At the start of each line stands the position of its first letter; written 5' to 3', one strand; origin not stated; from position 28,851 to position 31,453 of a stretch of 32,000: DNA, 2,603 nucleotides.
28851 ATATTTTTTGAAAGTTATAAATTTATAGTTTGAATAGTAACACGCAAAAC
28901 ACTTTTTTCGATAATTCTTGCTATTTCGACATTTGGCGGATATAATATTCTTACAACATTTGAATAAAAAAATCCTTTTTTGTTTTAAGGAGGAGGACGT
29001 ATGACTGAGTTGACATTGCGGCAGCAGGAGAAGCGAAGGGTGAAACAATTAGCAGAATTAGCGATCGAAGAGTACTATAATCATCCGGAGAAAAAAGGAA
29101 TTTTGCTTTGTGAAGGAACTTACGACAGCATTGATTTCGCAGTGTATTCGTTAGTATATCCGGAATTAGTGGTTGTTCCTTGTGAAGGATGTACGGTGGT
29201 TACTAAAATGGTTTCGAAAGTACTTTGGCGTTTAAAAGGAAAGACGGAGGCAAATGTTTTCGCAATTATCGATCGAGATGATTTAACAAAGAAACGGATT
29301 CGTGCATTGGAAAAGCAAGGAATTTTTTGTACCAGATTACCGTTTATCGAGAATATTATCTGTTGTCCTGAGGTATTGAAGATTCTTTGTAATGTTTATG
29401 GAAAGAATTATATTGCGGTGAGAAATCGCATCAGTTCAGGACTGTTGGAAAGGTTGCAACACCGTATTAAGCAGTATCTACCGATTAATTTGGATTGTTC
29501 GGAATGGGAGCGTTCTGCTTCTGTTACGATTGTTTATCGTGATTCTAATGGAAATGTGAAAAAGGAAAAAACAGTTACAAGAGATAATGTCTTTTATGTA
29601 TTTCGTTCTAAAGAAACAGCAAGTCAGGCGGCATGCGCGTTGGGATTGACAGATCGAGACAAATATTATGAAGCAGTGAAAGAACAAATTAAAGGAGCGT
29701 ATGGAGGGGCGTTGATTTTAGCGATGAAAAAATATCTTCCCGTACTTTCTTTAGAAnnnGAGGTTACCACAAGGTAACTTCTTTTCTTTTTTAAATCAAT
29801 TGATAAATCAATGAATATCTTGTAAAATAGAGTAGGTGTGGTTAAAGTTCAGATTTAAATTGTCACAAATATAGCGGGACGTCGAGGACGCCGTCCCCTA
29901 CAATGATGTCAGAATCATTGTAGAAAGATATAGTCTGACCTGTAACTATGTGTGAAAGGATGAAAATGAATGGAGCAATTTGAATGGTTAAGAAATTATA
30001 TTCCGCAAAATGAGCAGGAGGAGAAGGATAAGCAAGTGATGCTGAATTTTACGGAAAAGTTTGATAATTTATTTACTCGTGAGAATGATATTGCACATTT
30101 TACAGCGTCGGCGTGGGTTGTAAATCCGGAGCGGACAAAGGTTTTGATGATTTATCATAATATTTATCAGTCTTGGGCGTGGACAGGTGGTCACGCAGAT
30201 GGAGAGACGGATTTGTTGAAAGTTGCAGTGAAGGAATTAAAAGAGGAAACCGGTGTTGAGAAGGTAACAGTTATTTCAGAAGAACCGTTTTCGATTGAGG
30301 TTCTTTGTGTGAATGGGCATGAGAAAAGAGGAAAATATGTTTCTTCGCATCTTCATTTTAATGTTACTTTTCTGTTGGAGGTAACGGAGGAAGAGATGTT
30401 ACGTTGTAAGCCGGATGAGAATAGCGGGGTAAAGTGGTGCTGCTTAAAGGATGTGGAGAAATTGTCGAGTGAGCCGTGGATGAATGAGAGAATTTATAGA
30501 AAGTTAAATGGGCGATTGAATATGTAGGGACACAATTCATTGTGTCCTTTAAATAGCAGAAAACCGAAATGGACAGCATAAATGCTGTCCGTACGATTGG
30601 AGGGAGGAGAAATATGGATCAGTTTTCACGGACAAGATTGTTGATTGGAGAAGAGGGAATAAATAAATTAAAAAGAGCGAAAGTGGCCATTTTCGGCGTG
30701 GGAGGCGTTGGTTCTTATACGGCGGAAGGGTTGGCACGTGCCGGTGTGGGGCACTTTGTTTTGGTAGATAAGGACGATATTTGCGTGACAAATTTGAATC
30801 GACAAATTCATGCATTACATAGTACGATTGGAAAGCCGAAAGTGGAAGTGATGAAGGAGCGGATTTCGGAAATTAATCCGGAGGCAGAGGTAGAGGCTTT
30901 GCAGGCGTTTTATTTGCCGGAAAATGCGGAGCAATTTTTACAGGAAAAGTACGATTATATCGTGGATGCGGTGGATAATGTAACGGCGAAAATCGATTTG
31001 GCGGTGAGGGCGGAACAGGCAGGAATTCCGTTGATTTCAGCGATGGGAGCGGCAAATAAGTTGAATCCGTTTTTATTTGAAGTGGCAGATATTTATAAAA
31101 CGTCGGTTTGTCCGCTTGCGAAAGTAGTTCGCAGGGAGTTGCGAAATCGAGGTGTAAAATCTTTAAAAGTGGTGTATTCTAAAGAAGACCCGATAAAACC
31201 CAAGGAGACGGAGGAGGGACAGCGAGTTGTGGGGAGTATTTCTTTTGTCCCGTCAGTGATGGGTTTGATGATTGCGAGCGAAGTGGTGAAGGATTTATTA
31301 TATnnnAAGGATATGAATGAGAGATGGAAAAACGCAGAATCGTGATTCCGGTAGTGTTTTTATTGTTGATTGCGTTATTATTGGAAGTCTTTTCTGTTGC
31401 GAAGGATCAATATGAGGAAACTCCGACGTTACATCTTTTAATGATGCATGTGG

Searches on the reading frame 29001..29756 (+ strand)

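Call 91: search_protein_families(library=pfam, proteins=[window:29001-29756:+], max_evalue=0.01)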
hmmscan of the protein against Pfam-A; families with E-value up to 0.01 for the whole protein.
window:29001-29756:+ (252 aa): 1 family
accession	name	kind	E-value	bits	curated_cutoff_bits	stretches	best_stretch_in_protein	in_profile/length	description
PF14491.11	DUF4435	-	1.1e-06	29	27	1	37-133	7-102/238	Protein of unknown function (DUF4435)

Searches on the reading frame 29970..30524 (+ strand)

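Call 91: search_protein_families(library=pfam, proteins=[window:29970-30524:+], max_evalue=0.01)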
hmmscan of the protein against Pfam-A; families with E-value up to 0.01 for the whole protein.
window:29970-30524:+ (185 aa): 1 family
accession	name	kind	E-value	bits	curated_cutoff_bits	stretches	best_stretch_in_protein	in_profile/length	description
PF00293.34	NUDIX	-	1.1e-12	48.5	21.1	1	45-173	5-128/134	NUDIX domain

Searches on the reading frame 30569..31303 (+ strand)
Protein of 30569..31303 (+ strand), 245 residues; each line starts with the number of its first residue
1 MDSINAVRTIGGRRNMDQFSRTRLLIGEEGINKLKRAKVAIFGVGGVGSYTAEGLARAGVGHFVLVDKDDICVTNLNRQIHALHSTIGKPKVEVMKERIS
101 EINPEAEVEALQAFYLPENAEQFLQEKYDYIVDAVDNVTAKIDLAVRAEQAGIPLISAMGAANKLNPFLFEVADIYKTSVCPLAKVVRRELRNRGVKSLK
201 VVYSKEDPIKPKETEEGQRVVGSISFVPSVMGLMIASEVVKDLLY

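Call 91: search_protein_families(library=pfam, proteins=[window:30569-31303:+], max_evalue=0.01)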
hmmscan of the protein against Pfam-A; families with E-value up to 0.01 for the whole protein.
window:30569-31303:+ (245 aa): 3 families
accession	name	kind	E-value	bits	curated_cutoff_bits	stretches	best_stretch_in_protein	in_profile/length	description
PF00899.27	ThiF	-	2.1e-48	165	28.1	1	20-242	2-201/238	ThiF family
PF03721.20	UDPG_MGDP_dh_N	-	0.00053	20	27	1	38-83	2-46/187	UDP-glucose/GDP-mannose dehydrogenase family, NAD binding domain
PF02254.24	TrkA_N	-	0.0087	16.8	23.8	0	39-79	1-40/116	TrkA-N domain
